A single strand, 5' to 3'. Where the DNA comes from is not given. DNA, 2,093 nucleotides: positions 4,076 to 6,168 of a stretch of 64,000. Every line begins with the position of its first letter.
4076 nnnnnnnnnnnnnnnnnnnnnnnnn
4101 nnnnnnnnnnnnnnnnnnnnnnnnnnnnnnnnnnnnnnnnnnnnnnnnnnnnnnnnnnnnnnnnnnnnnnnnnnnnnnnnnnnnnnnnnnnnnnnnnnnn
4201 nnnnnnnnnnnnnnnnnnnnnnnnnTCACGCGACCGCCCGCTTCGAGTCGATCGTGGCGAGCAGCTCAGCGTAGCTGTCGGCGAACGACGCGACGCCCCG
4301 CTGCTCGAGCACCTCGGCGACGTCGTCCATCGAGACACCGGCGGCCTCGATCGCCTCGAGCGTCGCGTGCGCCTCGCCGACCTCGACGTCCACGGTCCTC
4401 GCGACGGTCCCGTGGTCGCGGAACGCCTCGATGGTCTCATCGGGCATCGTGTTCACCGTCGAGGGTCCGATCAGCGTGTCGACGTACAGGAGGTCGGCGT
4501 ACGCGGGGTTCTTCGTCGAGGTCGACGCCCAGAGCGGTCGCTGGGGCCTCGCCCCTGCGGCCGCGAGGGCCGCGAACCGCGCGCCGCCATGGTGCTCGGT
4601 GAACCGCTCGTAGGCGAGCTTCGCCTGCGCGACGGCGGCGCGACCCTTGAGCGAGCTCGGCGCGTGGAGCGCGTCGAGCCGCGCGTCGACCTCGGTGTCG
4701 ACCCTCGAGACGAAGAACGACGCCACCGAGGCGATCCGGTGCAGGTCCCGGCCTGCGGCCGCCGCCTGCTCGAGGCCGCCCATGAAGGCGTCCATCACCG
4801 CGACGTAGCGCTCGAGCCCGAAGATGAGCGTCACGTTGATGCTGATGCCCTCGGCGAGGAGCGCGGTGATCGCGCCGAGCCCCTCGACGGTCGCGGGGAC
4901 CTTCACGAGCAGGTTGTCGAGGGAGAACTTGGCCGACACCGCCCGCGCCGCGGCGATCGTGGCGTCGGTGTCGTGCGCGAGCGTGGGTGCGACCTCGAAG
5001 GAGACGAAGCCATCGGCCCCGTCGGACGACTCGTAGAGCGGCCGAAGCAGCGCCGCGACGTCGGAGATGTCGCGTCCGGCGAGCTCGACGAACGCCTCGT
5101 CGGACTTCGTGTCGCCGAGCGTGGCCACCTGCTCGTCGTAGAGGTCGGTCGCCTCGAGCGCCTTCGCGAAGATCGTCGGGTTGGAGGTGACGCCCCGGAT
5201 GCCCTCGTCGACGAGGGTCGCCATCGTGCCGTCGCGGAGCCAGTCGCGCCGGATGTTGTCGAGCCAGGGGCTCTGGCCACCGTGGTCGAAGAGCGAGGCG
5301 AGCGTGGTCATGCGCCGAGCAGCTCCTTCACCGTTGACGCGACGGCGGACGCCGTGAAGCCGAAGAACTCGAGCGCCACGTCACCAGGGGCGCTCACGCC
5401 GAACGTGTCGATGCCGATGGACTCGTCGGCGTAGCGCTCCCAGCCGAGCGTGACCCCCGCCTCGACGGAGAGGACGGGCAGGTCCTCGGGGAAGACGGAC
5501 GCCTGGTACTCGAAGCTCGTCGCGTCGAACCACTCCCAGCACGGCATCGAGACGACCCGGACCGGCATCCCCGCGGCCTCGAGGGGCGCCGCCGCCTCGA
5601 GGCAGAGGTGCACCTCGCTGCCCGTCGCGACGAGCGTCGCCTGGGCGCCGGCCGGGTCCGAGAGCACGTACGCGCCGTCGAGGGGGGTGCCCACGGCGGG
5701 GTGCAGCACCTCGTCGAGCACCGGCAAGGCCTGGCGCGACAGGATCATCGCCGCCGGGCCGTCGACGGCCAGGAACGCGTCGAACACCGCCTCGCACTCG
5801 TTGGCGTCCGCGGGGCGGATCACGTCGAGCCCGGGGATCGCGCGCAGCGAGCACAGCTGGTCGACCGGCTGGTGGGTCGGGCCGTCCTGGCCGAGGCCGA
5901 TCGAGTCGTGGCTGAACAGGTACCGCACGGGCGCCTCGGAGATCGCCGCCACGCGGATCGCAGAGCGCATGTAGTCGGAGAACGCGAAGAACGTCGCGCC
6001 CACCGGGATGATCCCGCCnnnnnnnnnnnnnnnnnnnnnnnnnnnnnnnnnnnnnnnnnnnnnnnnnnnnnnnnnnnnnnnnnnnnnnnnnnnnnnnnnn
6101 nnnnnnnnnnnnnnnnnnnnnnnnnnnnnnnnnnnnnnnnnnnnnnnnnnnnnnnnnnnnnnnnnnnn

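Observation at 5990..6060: Abrupt compositional and phylogenetic junction creating an in-frame transketolase::TraD-like chimeric ORF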

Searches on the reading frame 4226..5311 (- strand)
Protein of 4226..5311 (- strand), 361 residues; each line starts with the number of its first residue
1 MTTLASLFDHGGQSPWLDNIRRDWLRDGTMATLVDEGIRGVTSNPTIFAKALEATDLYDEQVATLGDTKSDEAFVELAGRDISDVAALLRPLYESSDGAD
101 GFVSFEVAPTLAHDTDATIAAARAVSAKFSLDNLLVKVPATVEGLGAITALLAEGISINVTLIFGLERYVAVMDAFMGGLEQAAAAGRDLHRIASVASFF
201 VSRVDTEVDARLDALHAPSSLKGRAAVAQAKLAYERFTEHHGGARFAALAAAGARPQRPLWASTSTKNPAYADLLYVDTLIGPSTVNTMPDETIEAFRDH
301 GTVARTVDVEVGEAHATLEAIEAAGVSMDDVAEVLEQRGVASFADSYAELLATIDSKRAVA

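Call 6: search_protein_families(library=pfam, proteins=[window:4226-5311:-])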
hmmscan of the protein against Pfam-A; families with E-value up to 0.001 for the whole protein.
window:4226-5311:- (361 aa): 1 family
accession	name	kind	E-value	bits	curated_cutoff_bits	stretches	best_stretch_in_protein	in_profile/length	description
PF00923.25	TAL_FSA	-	3.9e-76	256.6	27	1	16-354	2-285/285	Transaldolase/Fructose-6-phosphate aldolase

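Call 10: find_encoding_contigs(protein=window:4226-5311:-, flank=10000, max_places=10)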
Protein window:4226-5311:- (361 aa): 1 contig read that carries it; 1 place shown.
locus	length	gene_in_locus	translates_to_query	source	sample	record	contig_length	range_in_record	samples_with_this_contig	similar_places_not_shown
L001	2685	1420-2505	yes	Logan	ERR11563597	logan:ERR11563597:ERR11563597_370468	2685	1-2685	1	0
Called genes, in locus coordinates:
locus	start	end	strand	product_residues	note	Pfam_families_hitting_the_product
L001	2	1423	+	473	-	?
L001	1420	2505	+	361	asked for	PF00923:TAL_FSA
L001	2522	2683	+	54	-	?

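Call 44: find_homologous_proteins(query=L001:2-1420:+)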
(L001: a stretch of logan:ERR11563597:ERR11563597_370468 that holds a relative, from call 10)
Query L001:2-1420:+ (473 aa): 8000 proteins with E <= 0.001 among 8000 candidates; the best 120 are listed.
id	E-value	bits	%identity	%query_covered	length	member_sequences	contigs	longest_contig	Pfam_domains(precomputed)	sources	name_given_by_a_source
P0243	2.9e-269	912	85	100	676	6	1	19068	PF22613.2,PF02780.26,PF02779.30,PF00456.27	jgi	jgi:transketolase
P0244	7.7e-268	907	85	100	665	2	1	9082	PF22613.2,PF02780.26,PF02779.30,PF00456.27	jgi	jgi:transketolase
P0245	6.8e-247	838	80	100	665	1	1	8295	PF22613.2,PF02780.26,PF02779.30,PF00456.27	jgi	jgi:transketolase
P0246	1.6e-245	833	79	100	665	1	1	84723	PF22613.2,PF02780.26,PF02779.30,PF00456.27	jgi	-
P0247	5.7e-245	831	79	100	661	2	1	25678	PF22613.2,PF02780.26,PF02779.30,PF00456.27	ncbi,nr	ncbi:MAG TPA: transketolase [Acidimicrobiales bacterium]|nr:transketolase [Acidimicrobiales bacteriu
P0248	1.1e-243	827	78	100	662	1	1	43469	PF22613.2,PF02780.26,PF02779.30,PF00456.27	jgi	jgi:transketolase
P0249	3.4e-239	812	78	100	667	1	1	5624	PF22613.2,PF02780.26,PF02779.30,PF00456.27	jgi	jgi:transketolase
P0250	9.2e-238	808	78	100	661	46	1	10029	PF22613.2,PF02780.26,PF02779.30,PF00456.27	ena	-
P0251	5.9e-218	742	72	100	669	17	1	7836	PF22613.2,PF02780.26,PF02779.30,PF00456.27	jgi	jgi:transketolase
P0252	1.4e-217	741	71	100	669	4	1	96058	PF22613.2,PF02780.26,PF02779.30,PF00456.27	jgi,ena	-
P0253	1.6e-216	738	72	100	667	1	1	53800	PF22613.2,PF02780.26,PF02779.30,PF00456.27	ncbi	-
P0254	7.1e-216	736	72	100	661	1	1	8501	PF22613.2,PF02780.26,PF02779.30,PF00456.27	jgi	jgi:transketolase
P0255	2.8e-214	730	70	100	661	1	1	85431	PF22613.2,PF02780.26,PF02779.30,PF00456.27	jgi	jgi:transketolase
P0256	3.7e-208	710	70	100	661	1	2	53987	PF22613.2,PF02780.26,PF02779.30,PF00456.27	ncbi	-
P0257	4.5e-208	710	99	69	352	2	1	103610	PF22613.2,PF02780.26,PF02779.30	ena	-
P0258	6.1e-208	709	70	100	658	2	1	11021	PF22613.2,PF02780.26,PF02779.30,PF00456.27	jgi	jgi:transketolase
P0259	6.3e-205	699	70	100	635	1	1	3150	PF22613.2,PF02780.26,PF02779.30,PF00456.27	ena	-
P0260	3.9e-198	677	66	100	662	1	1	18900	PF22613.2,PF02780.26,PF02779.30,PF00456.27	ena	-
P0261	2.1e-193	661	65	100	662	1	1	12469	PF22613.2,PF02780.26,PF02779.30,PF00456.27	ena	-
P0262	3.6e-191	654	64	100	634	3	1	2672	PF22613.2,PF02780.26,PF02779.30,PF00456.27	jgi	jgi:transketolase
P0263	3.2e-189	648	64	100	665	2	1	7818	PF22613.2,PF02780.26,PF02779.30,PF00456.27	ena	-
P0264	1.9e-179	615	69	87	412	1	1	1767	PF22613.2,PF02780.26,PF02779.30,PF00456.27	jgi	jgi:transketolase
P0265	2.9e-157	542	55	100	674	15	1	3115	PF22613.2,PF02780.26,PF02779.30,PF00456.27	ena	-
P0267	9.0e-155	534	55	100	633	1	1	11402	PF22613.2,PF02780.26,PF02779.30,PF00456.27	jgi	-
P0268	1.2e-152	527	57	100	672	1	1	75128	PF22613.2,PF02780.26,PF02779.30,PF00456.27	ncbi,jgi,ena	ncbi:MAG: transketolase [Acidimicrobiales bacterium]|jgi:transketolase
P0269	2.4e-152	526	56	98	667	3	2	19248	PF22613.2,PF02780.26,PF02779.30,PF00456.27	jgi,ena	-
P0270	1.1e-151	524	54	100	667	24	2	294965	PF22613.2,PF02780.26,PF02779.30,PF00456.27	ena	-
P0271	1.3e-151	524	55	100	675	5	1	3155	PF22613.2,PF02780.26,PF02779.30,PF00456.27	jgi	jgi:transketolase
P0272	3.3e-151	522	55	100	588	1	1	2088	PF22613.2,PF02780.26,PF02779.30,PF00456.27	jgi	jgi:transketolase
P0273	5.4e-151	522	54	100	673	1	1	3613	PF22613.2,PF02780.26,PF02779.30,PF00456.27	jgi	jgi:transketolase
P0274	5.7e-151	522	55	100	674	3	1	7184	PF22613.2,PF02780.26,PF02779.30,PF00456.27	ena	-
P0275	9.5e-151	521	55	100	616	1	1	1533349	PF22613.2,PF02780.26,PF02779.30,PF00456.27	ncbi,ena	-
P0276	1.6e-150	520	88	58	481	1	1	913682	PF01935.24,PF22613.2,PF02780.26,PF02779.30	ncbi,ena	-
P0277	3.2e-150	519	55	100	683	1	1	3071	PF22613.2,PF02780.26,PF02779.30,PF00456.27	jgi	jgi:transketolase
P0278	3.6e-150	519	56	100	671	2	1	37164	PF22613.2,PF02780.26,PF02779.30,PF00456.27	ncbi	-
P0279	5.6e-150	518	55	100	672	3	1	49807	PF22613.2,PF02780.26,PF02779.30,PF00456.27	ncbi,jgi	ncbi:MAG: transketolase [Acidimicrobiales bacterium]|jgi:transketolase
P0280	6.4e-150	518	54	100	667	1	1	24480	PF22613.2,PF02780.26,PF02779.30,PF00456.27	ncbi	-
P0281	7.7e-150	518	55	100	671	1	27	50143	PF22613.2,PF02780.26,PF02779.30,PF00456.27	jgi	jgi:transketolase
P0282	1.2e-149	517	56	100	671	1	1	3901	PF22613.2,PF02780.26,PF02779.30,PF00456.27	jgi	-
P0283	1.3e-149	517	55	100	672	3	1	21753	PF22613.2,PF02780.26,PF02779.30,PF00456.27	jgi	jgi:transketolase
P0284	1.5e-149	517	53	100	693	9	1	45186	PF22613.2,PF02780.26,PF02779.30,PF00456.27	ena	-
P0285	1.9e-149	516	56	100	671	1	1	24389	PF22613.2,PF02780.26,PF02779.30,PF00456.27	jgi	jgi:transketolase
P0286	2.0e-149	516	53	100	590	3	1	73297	PF22613.2,PF02780.26,PF02779.30,PF00456.27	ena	-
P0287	2.6e-149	516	55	100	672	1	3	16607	PF22613.2,PF02780.26,PF02779.30,PF00456.27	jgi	jgi:transketolase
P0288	3.1e-149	516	54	100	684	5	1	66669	PF22613.2,PF02780.26,PF02779.30,PF00456.27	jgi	jgi:transketolase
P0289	4.0e-149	515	56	98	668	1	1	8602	PF22613.2,PF02780.26,PF02779.30,PF00456.27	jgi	jgi:transketolase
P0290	5.9e-149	515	53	100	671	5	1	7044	PF22613.2,PF02780.26,PF02779.30,PF00456.27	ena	-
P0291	7.1e-149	515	55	100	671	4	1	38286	PF22613.2,PF02780.26,PF02779.30,PF00456.27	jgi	-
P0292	7.3e-149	515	56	100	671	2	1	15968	PF22613.2,PF02780.26,PF02779.30,PF00456.27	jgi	jgi:transketolase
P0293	7.4e-149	515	55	100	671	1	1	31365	PF22613.2,PF02780.26,PF02779.30,PF00456.27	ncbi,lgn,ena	ncbi:MAG TPA: transketolase [Acidimicrobiales bacterium]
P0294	8.8e-149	514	54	100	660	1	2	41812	PF22613.2,PF02780.26,PF02779.30,PF00456.27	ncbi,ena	-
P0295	9.0e-149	514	54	100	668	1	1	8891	PF22613.2,PF02780.26,PF02779.30,PF00456.27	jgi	jgi:transketolase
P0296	1.0e-148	514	56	100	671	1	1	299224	PF22613.2,PF02780.26,PF02779.30,PF00456.27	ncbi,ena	-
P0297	1.1e-148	514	53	100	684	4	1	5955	PF22613.2,PF02780.26,PF02779.30,PF00456.27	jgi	-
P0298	1.2e-148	514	55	100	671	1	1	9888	PF22613.2,PF02780.26,PF02779.30,PF00456.27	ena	-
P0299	1.9e-148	513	52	100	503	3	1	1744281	PF22613.2,PF02780.26,PF02779.30,PF00456.27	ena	-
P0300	1.9e-148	513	54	100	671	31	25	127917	PF22613.2,PF02780.26,PF02779.30,PF00456.27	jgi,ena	jgi:transketolase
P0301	5.5e-148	512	53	100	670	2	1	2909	PF22613.2,PF02780.26,PF02779.30,PF00456.27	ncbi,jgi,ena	jgi:transketolase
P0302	6.0e-148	512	54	100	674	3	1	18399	PF22613.2,PF02780.26,PF02779.30,PF00456.27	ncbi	-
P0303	6.4e-148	511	55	100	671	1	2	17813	PF22613.2,PF02780.26,PF02779.30,PF00456.27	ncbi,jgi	ncbi:MAG TPA: transketolase [Acidimicrobiales bacterium]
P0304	6.8e-148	511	52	100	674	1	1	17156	PF22613.2,PF02780.26,PF02779.30,PF00456.27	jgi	jgi:transketolase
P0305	8.1e-148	511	55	100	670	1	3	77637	PF22613.2,PF02780.26,PF02779.30,PF00456.27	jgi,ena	-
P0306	1.0e-147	511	54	98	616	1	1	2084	PF22613.2,PF02780.26,PF02779.30,PF00456.27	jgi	jgi:transketolase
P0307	1.1e-147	511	55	98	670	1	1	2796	PF22613.2,PF02780.26,PF02779.30,PF00456.27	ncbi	-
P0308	1.2e-147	511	53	100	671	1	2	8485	PF22613.2,PF02780.26,PF02779.30,PF00456.27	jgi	jgi:transketolase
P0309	1.3e-147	510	54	100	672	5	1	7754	PF22613.2,PF02780.26,PF02779.30,PF00456.27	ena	-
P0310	2.1e-147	510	54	100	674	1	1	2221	PF22613.2,PF02780.26,PF02779.30,PF00456.27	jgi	jgi:transketolase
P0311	2.2e-147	510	52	100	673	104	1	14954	PF22613.2,PF02780.26,PF02779.30,PF00456.27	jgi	jgi:transketolase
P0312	2.8e-147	509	54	98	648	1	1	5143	PF22613.2,PF02780.26,PF02779.30,PF00456.27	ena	-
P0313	2.8e-147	509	53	100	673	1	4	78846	PF22613.2,PF02780.26,PF02779.30,PF00456.27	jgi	jgi:transketolase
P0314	3.0e-147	509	52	100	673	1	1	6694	PF22613.2,PF02780.26,PF02779.30,PF00456.27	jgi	jgi:transketolase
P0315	3.2e-147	509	53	100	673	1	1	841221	PF22613.2,PF02780.26,PF02779.30,PF00456.27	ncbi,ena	-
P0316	3.3e-147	509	54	100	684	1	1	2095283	PF22613.2,PF02780.26,PF02779.30,PF00456.27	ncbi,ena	-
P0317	3.6e-147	509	55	100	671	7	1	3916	PF22613.2,PF02780.26,PF02779.30,PF00456.27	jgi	-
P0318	3.7e-147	509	54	100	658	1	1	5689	PF22613.2,PF02780.26,PF02779.30,PF00456.27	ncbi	ncbi:MAG: transketolase [Acidimicrobiales bacterium]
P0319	4.1e-147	509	53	100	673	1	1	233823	PF22613.2,PF02780.26,PF02779.30,PF00456.27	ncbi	ncbi:MAG: transketolase [Acidimicrobiales bacterium]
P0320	4.3e-147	509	53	100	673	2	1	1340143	PF22613.2,PF02780.26,PF02779.30,PF00456.27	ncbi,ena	-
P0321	4.9e-147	509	53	98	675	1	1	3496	PF22613.2,PF02780.26,PF02779.30,PF00456.27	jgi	jgi:transketolase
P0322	5.2e-147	508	55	100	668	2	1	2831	PF22613.2,PF02780.26,PF02779.30,PF00456.27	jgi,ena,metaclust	metaclust:\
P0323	5.9e-147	508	55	100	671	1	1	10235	PF22613.2,PF02780.26,PF02779.30,PF00456.27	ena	-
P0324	6.4e-147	508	55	100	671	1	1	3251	PF22613.2,PF02780.26,PF02779.30,PF00456.27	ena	-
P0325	6.5e-147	508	54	100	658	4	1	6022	PF22613.2,PF02780.26,PF02779.30,PF00456.27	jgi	jgi:transketolase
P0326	7.1e-147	508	53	100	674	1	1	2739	PF22613.2,PF02780.26,PF02779.30,PF00456.27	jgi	jgi:transketolase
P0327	8.7e-147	508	53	100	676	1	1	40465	PF22613.2,PF02780.26,PF02779.30,PF00456.27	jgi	jgi:transketolase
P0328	9.3e-147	508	56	100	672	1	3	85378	PF22613.2,PF02780.26,PF02779.30,PF00456.27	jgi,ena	-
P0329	9.4e-147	508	53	100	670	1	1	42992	PF22613.2,PF02780.26,PF02779.30,PF00456.27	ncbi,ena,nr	ncbi:MAG TPA: transketolase [Acidimicrobiales bacterium]|nr:transketolase [Acidimicrobiales bacteriu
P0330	1.0e-146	508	53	100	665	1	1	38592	PF22613.2,PF02780.26,PF02779.30,PF00456.27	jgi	jgi:transketolase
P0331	1.1e-146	507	53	100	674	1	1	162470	PF22613.2,PF02780.26,PF02779.30,PF00456.27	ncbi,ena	-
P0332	1.2e-146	507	55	97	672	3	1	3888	PF22613.2,PF02780.26,PF02779.30,PF00456.27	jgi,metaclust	metaclust:\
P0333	1.2e-146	507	54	100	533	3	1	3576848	PF22613.2,PF02780.26,PF02779.30,PF00456.27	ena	-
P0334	1.2e-146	507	52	100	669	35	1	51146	PF22613.2,PF02780.26,PF02779.30,PF00456.27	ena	-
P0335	1.4e-146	507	55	100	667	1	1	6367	PF22613.2,PF02780.26,PF02779.30,PF00456.27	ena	-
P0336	1.4e-146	507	53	100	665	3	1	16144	PF22613.2,PF02780.26,PF02779.30,PF00456.27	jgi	jgi:transketolase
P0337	1.5e-146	507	54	100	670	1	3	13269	PF22613.2,PF02780.26,PF02779.30,PF00456.27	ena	-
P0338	1.7e-146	507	54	100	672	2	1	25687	PF22613.2,PF02780.26,PF02779.30,PF00456.27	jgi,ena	-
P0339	1.8e-146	507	54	100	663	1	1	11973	PF22613.2,PF02780.26,PF02779.30,PF00456.27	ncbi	-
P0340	1.8e-146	507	54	100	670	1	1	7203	PF22613.2,PF02780.26,PF02779.30,PF00456.27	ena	-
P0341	1.9e-146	507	54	100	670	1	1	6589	PF22613.2,PF02780.26,PF02779.30,PF00456.27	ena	-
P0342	1.9e-146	507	53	100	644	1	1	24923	PF22613.2,PF02780.26,PF02779.30,PF00456.27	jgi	jgi:transketolase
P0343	2.0e-146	507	54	100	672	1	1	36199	PF22613.2,PF02780.26,PF02779.30,PF00456.27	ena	-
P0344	2.0e-146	507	52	100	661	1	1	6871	PF22613.2,PF02780.26,PF02779.30,PF00456.27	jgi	jgi:transketolase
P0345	2.6e-146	506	52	100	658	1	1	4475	PF22613.2,PF02780.26,PF02779.30,PF00456.27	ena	-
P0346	2.9e-146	506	54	100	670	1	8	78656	PF22613.2,PF02780.26,PF02779.30,PF00456.27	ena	-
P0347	3.1e-146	506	54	100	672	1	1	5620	PF22613.2,PF02780.26,PF02779.30,PF00456.27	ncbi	-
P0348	3.5e-146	506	52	100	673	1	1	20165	PF22613.2,PF02780.26,PF02779.30,PF00456.27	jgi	jgi:transketolase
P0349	3.5e-146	506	54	100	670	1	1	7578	PF22613.2,PF02780.26,PF02779.30,PF00456.27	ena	-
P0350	3.5e-146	506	54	100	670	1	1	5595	PF22613.2,PF02780.26,PF02779.30,PF00456.27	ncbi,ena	-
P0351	3.6e-146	506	54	100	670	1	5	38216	PF22613.2,PF02780.26,PF02779.30,PF00456.27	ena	-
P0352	3.8e-146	506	54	100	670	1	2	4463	PF22613.2,PF02780.26,PF02779.30,PF00456.27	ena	-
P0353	3.8e-146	506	54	100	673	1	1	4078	PF22613.2,PF02780.26,PF02779.30,PF00456.27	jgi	jgi:transketolase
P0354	3.8e-146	506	54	100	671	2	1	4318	PF22613.2,PF02780.26,PF02779.30,PF00456.27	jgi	jgi:transketolase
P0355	4.1e-146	506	55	100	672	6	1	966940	PF22613.2,PF02780.26,PF02779.30,PF00456.27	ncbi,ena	-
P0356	4.2e-146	505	54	100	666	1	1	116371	PF22613.2,PF02780.26,PF02779.30,PF00456.27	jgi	jgi:transketolase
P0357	4.9e-146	505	52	100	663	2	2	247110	PF22613.2,PF02780.26,PF02779.30,PF00456.27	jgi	-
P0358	5.0e-146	505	52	100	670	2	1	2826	PF22613.2,PF02780.26,PF02779.30,PF00456.27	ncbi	-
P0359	5.1e-146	505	54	100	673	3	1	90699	PF22613.2,PF02780.26,PF02779.30,PF00456.27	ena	-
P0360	5.4e-146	505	54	100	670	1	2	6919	PF22613.2,PF02780.26,PF02779.30,PF00456.27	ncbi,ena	-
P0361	6.6e-146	505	54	100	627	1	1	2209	PF22613.2,PF02780.26,PF02779.30,PF00456.27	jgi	jgi:transketolase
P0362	6.6e-146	505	54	100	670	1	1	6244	PF22613.2,PF02780.26,PF02779.30,PF00456.27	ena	-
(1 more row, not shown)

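Call 45: find_encoding_contigs(protein=P0276, flank=10000, max_places=10)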
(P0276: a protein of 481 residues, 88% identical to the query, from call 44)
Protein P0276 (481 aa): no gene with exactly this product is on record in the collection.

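Call 46: find_encoding_contigs(protein=P0257, flank=10000, max_places=10)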
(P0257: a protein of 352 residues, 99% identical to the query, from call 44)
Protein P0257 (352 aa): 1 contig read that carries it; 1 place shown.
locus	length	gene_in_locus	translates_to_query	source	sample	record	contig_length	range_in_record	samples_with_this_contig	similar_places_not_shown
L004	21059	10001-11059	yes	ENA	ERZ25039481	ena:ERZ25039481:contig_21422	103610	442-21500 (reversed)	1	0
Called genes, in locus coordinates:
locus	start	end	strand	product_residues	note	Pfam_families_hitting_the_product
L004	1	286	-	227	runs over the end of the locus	PF10502:Peptidase_S26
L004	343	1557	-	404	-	PF03136:Pup_ligase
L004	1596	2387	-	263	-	PF00227:Proteasome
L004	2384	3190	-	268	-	PF00227:Proteasome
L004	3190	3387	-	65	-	PF05639:Pup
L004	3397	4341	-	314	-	PF03136:Pup_ligase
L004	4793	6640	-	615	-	PF17758:Prot_ATP_ID_OB_N, PF16450:Prot_ATP_ID_OB_C, PF13191:AAA_16 (weak), PF00004:AAA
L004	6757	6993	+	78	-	PF00037:Fer4 (weak), PF13459:Fer4_15, PF13370:Fer4_13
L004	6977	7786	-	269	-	PF14801:TrmI-like_N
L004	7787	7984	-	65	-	-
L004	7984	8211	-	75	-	-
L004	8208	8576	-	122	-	PF07332:Phage_holin_3_6 (weak)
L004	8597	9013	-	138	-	PF20789:4HBT_3C (weak), PF03061:4HBT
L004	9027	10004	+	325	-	PF00456:Transketolase_N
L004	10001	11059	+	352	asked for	PF02779:Transket_pyr, PF22613:Transketolase_C_1, PF02780:Transketolase_C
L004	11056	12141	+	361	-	PF00923:TAL_FSA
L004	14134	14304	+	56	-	-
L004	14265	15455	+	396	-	PF18306:LDcluster4, PF03641:Lysine_decarbox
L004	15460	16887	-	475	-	PF00501:AMP-binding, PF13193:AMP-binding_C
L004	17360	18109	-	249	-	-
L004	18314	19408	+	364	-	PF01266:DAO, PF07992:Pyr_redox_2 (faint), PF13454:NAD_binding_9 (faint)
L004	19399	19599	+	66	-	PF02597:ThiS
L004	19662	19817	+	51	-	-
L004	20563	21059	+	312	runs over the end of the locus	?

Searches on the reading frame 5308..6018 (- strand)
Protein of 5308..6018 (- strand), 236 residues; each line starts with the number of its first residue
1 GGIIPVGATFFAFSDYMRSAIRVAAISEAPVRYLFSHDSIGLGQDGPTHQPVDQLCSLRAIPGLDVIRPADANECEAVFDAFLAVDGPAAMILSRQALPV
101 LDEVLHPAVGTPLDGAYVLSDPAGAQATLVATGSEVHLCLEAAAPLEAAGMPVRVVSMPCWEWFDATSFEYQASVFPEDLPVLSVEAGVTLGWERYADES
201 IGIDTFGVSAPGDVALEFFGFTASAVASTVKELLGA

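Call 23: find_encoding_contigs(protein=window:5308-6018:-, flank=10000, max_places=10)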
Protein window:5308-6018:- (236 aa): no gene with exactly this product is on record in the collection.
